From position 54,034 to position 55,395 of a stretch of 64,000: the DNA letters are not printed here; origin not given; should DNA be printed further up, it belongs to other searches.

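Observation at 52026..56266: Low-GC island with a DUF1156 DNA methyltransferase overlapping a PD-(D/E)xK nuclease-like gene, followed by DUF4238: a candidate atypical restriction-modification / antiphage module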

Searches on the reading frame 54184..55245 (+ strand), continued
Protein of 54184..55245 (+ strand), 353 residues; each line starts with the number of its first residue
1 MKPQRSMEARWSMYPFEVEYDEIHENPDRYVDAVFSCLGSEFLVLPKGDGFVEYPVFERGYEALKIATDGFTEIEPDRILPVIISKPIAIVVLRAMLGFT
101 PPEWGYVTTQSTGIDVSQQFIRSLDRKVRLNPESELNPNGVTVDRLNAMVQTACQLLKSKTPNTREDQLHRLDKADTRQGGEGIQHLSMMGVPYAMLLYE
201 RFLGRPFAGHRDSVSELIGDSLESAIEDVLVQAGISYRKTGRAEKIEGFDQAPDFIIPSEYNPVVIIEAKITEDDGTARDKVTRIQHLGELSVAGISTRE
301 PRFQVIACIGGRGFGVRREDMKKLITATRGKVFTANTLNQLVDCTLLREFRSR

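Call 56: get_annotated_region(hit=H1, flank=6000)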
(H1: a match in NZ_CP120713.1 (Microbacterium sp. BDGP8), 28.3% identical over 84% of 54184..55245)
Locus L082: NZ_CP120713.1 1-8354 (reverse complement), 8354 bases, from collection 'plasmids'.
description: Microbacterium sp. BDGP8 plasmid pMspBDGP8A, complete sequence
organism: Microbacterium sp. BDGP8 (NCBI taxid 3035531)
taxonomy: Bacteria; Actinomycetota; Actinomycetes; Micrococcales; Microbacteriaceae; Microbacterium; Microbacterium sp. BDGP8
host: -; source: Mus musculus,whole organism,left pinna; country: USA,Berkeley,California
typing (MOB-suite, as given by PLSDB): non-mobilizable
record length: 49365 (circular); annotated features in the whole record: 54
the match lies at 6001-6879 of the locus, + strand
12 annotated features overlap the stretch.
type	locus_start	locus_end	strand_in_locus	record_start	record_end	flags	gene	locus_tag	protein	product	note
CDS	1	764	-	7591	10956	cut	mobF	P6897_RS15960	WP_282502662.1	MobF family relaxase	-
CDS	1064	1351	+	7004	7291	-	-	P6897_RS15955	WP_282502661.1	hypothetical protein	-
CDS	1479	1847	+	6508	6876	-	-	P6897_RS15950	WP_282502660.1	hypothetical protein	-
CDS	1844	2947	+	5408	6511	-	-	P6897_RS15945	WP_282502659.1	hypothetical protein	-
CDS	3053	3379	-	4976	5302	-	-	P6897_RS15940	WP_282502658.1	hypothetical protein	-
CDS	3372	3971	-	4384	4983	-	-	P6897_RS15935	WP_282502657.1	recombinase family protein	GO:0006310 - DNA recombination [Evidence IEA]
CDS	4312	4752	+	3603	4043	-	-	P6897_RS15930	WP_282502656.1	hypothetical protein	-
CDS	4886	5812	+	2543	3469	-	-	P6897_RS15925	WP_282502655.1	site-specific DNA-methyltransferase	GO:0009307 - DNA restriction-modification system [Evidence IEA]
CDS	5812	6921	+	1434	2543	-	-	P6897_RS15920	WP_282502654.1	hypothetical protein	-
CDS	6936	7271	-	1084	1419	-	-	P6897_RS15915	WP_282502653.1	hypothetical protein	-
CDS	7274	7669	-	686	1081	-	-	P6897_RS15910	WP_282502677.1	Shedu immune nuclease family protein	-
CDS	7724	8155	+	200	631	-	-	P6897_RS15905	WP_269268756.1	SRPBCC family protein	-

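Call 57: find_encoding_contigs(protein=P0223, flank=5000, max_places=3)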
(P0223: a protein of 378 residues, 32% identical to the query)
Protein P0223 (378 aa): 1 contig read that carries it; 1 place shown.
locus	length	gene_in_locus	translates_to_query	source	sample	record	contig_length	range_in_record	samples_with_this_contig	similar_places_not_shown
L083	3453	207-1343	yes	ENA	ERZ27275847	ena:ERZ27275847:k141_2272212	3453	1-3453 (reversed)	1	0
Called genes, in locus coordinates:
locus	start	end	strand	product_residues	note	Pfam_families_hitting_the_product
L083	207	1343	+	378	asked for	-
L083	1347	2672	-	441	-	PF01555:N6_N4_Mtase (weak), PF01170:UPF0020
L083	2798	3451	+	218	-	?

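Call 58: find_encoding_contigs(protein=P0247, flank=5000, max_places=3)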
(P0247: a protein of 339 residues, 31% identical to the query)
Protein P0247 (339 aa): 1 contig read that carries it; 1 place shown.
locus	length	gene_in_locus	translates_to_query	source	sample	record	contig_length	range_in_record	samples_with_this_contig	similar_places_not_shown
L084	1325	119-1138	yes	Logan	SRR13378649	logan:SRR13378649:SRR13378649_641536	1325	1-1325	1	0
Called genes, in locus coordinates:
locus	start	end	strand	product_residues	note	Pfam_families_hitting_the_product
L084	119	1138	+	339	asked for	-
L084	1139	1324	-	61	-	?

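Call 59: find_encoding_contigs(protein=P0180, flank=5000, max_places=3)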
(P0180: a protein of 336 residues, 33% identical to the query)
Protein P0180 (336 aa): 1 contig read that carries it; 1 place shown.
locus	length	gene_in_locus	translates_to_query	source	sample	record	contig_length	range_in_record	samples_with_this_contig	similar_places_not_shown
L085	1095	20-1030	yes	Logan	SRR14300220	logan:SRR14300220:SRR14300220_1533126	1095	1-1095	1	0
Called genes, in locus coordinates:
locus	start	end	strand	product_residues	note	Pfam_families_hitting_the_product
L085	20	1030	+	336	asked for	-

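Call 62: search_protein_families(library=pfam, proteins=[L083:1347-2672:-, L082:4886-5812:+, L081:9176-9922:-, L081:9910-10863:-], max_evalue=0.01)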
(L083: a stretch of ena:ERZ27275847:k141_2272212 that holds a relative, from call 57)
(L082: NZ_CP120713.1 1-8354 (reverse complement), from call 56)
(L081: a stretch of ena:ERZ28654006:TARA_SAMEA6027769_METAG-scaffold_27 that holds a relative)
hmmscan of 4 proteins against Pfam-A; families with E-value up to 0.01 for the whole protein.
L083:1347-2672:- (441 aa): 4 families
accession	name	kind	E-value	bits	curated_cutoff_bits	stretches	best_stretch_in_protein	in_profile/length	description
PF01555.25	N6_N4_Mtase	-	1.2e-13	52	26.7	2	111-167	161-216/221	DNA methylase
PF01170.24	UPF0020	-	1.1e-11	45.2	22.3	1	114-166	10-62/197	RMKL-like, methyltransferase domain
PF08241.18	Methyltransf_11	-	8.3e-05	23.6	21.2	0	280-309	43-66/95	Methyltransferase domain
PF13649.12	Methyltransf_25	-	0.00023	22.3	27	0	284-310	46-71/97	Methyltransferase domain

L082:4886-5812:+ (308 aa): 2 families
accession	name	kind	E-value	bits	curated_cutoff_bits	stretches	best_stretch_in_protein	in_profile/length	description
PF01555.25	N6_N4_Mtase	-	1.3e-35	123.8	26.7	1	47-285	1-216/221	DNA methylase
PF01170.24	UPF0020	-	0.0093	16.1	22.3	0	226-268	3-46/197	RMKL-like, methyltransferase domain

L081:9176-9922:- (248 aa): 0 families

L081:9910-10863:- (317 aa): 0 families

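Call 63: find_encoding_contigs(protein=P0168, flank=5000, max_places=2)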
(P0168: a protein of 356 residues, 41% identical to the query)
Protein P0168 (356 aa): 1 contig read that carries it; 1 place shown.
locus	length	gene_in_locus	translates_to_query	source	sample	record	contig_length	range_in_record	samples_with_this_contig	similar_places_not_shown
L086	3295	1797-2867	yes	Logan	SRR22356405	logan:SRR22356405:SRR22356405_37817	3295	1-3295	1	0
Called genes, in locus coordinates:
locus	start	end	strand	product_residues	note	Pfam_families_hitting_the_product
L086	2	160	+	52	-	?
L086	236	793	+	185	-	-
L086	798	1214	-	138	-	-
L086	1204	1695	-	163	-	-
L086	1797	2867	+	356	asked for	-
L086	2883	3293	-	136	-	?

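Call 64: find_encoding_contigs(protein=P0134, flank=5000, max_places=2)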
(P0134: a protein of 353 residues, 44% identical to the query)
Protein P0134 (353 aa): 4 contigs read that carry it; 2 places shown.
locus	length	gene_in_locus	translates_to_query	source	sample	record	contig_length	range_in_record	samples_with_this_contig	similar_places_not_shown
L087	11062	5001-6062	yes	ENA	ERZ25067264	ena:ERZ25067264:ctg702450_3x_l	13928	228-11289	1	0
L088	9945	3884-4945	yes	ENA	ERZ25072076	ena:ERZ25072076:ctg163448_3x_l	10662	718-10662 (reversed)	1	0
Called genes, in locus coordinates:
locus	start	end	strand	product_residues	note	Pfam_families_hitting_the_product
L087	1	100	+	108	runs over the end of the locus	?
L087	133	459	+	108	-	-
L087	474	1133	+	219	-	-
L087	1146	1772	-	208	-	-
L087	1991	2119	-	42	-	-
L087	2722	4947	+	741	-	-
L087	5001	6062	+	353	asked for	-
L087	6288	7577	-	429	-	-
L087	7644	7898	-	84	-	-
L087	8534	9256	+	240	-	-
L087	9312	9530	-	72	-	-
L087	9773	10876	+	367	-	PF00515:TPR_1 (faint), PF07719:TPR_2 (faint), PF13428:TPR_14 (faint), PF13181:TPR_8 (faint), PF13414:TPR_11 (faint), PF13432:TPR_16 (faint), PF13424:TPR_12 (weak), PF21033:RMD1-3 (weak), +1 more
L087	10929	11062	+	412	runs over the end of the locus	PF13855:LRR_8 (faint)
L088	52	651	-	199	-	-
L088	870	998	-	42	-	-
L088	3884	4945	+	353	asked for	-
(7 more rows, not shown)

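Call 65: find_encoding_contigs(protein=P0174, flank=5000, max_places=2)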
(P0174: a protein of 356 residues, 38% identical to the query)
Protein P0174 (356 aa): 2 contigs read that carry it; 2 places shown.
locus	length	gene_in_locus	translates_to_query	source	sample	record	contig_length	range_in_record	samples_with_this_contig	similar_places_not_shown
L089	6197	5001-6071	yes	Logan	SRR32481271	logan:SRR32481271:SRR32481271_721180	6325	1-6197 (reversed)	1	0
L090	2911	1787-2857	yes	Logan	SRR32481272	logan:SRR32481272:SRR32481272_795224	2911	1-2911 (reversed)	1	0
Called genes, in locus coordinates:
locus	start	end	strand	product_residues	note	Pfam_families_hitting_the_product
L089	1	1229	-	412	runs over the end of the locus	-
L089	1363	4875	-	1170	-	PF00270:DEAD (weak), PF04851:ResIII, PF00271:Helicase_C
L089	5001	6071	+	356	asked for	-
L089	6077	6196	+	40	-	?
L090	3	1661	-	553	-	?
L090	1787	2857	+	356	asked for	-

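Call 67: search_protein_families(library=pfam, proteins=[L089:2-1229:-, L089:1363-4875:-, L086:2883-3293:-, L087:2722-4947:+, L086:1204-1695:-, L086:798-1214:-], max_evalue=0.01)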
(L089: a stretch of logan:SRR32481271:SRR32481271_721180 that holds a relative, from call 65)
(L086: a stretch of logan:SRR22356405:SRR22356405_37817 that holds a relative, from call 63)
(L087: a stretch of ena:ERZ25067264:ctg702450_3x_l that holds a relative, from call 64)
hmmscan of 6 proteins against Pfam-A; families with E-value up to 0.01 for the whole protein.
L089:2-1229:- (409 aa): 1 family
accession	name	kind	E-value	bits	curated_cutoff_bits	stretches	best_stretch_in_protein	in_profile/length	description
PF20573.4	DUF6782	-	0.0043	16.8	27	1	23-103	36-110/241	Putative metallopeptidase family (DUF6782)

L089:1363-4875:- (1170 aa): 5 families
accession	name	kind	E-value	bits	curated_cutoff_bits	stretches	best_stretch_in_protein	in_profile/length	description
PF04851.21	ResIII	-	5.5e-16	59.4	22.5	1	201-388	6-163/164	Type III restriction enzyme, res subunit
PF00271.37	Helicase_C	-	6.9e-13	49.3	23.5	1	458-568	6-109/110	Helicase conserved C-terminal domain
PF00270.35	DEAD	-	5.4e-07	29.9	26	1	216-388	13-161/167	DEAD/DEAH box helicase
PF13156.12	Mrr_cat_2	-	0.0024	18.2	22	1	73-186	10-122/127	Restriction endonuclease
PF03457.19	HA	-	0.0072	17.1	28.4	0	681-712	10-41/64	Helicase associated domain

L086:2883-3293:- (136 aa): 0 families

L087:2722-4947:+ (741 aa): 3 families
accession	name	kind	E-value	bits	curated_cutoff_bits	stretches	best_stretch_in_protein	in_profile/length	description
PF01555.25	N6_N4_Mtase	-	7.3e-05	23.2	26.7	0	111-142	182-213/221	DNA methylase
PF23458.2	DUF7130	-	0.0015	18.8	35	0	174-208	46-78/89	Domain of unknown function (DUF7130)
PF02086.21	MethyltransfD12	-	0.0031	17.7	22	0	112-181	22-91/253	D12 class N6 adenine-specific DNA methyltransferase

L086:1204-1695:- (163 aa): 0 families

L086:798-1214:- (138 aa): 1 family
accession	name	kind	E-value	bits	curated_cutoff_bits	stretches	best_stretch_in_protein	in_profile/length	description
PF10063.14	DUF2301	-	0.0026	18.6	25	1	37-125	38-123/135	Uncharacterized integral membrane protein (DUF2301)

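Call 93: search_protein_families(library=padloc, proteins=[L012:13059-17048:-, L053:10393-14196:-, L038:53-3685:+, L039:8461-11913:-, L059:78-3419:+, L056:8378-11713:+, L026:1045-4104:+, L078:7228-10044:+], max_evalue=0.00001)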
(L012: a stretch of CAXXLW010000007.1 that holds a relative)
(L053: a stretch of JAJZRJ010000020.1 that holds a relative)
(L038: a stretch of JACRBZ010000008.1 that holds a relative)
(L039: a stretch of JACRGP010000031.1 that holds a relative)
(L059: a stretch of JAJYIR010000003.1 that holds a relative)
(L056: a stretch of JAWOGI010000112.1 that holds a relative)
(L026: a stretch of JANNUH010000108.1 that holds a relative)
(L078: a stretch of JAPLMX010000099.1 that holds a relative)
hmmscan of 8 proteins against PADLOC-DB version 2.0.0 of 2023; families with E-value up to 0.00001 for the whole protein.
L012:13059-17048:- (1329 aa): 0 families

L053:10393-14196:- (1267 aa): 0 families

L038:53-3685:+ (1210 aa): 0 families

L039:8461-11913:- (1150 aa): 0 families

L059:78-3419:+ (1113 aa): 0 families

L056:8378-11713:+ (1111 aa): 0 families

L026:1045-4104:+ (1019 aa): 0 families

L078:7228-10044:+ (938 aa): 0 families

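Call 102: find_encoding_contigs(protein=P0004, flank=8000, max_places=2)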
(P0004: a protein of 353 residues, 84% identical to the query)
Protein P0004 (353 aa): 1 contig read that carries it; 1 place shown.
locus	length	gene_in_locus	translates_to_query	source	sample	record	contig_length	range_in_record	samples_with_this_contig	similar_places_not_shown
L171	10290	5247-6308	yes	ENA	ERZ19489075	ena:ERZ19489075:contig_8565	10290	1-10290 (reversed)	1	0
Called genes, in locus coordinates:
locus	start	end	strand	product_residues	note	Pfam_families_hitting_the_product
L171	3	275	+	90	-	?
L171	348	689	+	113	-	PF22725:GFO_IDH_MocA_C3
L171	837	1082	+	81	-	-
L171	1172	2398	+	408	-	PF06965:Na_H_antiport_1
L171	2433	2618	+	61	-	-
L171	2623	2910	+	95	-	-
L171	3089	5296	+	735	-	-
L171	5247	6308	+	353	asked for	-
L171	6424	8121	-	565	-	-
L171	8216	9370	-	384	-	PF01053:Cys_Met_Meta_PP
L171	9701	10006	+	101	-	PF01381:HTH_3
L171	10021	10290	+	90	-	?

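Call 103: search_protein_families(library=pfam, proteins=[L171:6424-8121:-, L171:2433-2618:+, L171:2623-2910:+], max_evalue=0.01)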
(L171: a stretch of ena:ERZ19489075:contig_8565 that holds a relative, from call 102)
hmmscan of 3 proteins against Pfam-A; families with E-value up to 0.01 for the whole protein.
L171:6424-8121:- (565 aa): 0 families

L171:2433-2618:+ (61 aa): 0 families

L171:2623-2910:+ (95 aa): 0 families

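Call 104: search_protein_families(library=padloc, proteins=[L171:6424-8121:-, L171:2433-2618:+, L171:2623-2910:+], max_evalue=0.01)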
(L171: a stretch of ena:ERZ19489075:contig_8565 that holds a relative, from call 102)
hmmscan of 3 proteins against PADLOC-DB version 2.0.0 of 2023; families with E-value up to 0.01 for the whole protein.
L171:6424-8121:- (565 aa): 0 families

L171:2433-2618:+ (61 aa): 0 families

L171:2623-2910:+ (95 aa): 0 families

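Call 105: fold_search(model_id=the predicted structure, library=viral)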
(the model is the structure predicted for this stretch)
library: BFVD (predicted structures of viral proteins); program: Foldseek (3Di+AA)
matches with E <= 10: 281; with E <= 0.001: 1
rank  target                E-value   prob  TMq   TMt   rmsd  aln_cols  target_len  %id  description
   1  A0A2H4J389            9.9e-04  0.92  0.23  0.22  21.5       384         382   13  Type VII secretion protein [uncultured Caudovirales phage]
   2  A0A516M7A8            1.3e-02  1.00  0.26  0.48   6.7       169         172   14  (no name in the UniProt tables at hand)
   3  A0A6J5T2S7            2.2e-02  1.00  0.26  0.58   4.6       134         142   19  PD-(D/E)XK nuclease domain-containing protein [uncultured Caudovirales phage]
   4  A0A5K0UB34            5.4e-02  0.25  0.19  0.17  20.0       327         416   10  Uncharacterized protein [Yasminevirus sp. GU-2018]
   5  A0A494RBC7            9.9e-02  0.90  0.22  0.44   5.6       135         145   13  (no name in the UniProt tables at hand)
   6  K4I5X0                1.0e-01  0.93  0.22  0.34   6.0       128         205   12  Uncharacterized protein [Salmonella phage STML-198]
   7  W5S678                1.0e-01  0.84  0.19  0.23  11.9       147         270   16  Group I intron putative endonuclease [Pithovirus sibericum]
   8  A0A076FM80            1.4e-01  0.87  0.24  0.33   9.4       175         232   12  Uncharacterized protein [Aureococcus anophagefferens virus]
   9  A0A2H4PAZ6            1.6e-01  0.38  0.15  0.24  18.1       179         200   18  (no name in the UniProt tables at hand)
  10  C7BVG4                1.6e-01  0.95  0.26  0.38   4.8       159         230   10  Hypothetical cyanophage protein [Synechococcus phage S-RSM4]
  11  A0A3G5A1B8            1.8e-01  0.87  0.21  0.31   7.3       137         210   12  Uncharacterized protein [Harvfovirus sp.]
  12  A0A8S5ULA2            1.8e-01  0.77  0.19  0.44   8.5       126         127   18  Nuclease [Siphoviridae sp. ctICF6]
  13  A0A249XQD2            1.9e-01  0.54  0.16  0.39   9.5       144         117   15  Nuclease [Brevibacterium phage LuckyBarnes]
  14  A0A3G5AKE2            2.1e-01  0.66  0.19  0.12  10.0       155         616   14  Restriction endonuclease [Solumvirus sp.]
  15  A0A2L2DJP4            2.1e-01  0.51  0.23  0.35  14.2       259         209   12  CDAN1-interacting nuclease 1 [Acanthamoeba polyphaga mimivirus]
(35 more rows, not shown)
